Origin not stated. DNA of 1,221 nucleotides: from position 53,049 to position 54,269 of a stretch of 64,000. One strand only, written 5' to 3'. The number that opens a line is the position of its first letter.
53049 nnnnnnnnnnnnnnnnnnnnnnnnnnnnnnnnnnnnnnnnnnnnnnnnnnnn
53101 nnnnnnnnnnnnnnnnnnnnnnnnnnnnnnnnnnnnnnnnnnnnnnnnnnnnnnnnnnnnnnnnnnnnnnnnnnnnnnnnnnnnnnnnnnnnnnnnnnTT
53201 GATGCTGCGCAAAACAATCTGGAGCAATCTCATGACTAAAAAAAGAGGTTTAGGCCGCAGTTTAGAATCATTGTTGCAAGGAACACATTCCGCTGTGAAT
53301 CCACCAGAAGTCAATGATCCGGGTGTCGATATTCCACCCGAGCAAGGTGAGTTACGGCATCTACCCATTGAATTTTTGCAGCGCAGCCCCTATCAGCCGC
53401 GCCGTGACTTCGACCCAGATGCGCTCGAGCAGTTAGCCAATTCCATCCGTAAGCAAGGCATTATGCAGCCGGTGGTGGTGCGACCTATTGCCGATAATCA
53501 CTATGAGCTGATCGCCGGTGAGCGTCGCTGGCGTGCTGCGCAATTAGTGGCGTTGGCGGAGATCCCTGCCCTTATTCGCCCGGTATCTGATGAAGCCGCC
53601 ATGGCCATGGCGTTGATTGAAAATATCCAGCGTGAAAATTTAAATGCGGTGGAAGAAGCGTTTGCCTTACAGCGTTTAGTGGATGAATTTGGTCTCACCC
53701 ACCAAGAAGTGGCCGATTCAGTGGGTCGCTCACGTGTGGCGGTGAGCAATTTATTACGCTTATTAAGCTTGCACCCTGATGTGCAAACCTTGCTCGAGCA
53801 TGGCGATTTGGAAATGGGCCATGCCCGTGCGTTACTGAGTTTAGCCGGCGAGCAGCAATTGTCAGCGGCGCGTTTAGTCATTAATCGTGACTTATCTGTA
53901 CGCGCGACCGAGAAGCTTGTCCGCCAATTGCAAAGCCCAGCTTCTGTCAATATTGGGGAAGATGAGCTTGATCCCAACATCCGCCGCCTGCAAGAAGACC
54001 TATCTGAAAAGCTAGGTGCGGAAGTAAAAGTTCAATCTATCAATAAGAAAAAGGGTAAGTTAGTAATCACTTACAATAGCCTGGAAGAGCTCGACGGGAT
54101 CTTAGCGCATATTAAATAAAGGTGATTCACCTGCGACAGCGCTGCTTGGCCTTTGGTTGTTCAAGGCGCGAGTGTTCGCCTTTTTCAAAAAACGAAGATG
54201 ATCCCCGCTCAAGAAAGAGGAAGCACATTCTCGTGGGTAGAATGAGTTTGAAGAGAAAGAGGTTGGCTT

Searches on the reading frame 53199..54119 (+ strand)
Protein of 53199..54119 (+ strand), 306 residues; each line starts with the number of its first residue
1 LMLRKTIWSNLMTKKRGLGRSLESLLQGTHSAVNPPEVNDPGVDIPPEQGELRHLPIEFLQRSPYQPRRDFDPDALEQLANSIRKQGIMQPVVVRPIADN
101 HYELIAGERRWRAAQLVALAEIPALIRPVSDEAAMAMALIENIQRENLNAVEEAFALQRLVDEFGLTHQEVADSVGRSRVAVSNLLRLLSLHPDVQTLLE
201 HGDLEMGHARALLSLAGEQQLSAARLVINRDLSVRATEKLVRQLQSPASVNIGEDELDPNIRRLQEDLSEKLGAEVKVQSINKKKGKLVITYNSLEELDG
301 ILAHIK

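Call 55: search_protein_families(library=pfam, proteins=[window:53199-54119:+], max_evalue=0.00001)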
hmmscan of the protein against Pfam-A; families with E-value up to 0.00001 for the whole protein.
window:53199-54119:+ (306 aa): 3 families
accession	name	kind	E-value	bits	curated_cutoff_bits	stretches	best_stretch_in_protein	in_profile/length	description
PF02195.25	ParB_N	-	2e-39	134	26.3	1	51-144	2-95/95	ParB N-terminal domain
PF17762.8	HTH_ParB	-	4.5e-34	117.1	22.6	1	146-245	1-101/102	ParB HTH domain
PF23552.2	ParB_C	-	6.6e-22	77.2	23.8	1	258-306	2-50/50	ParB dimerisation domain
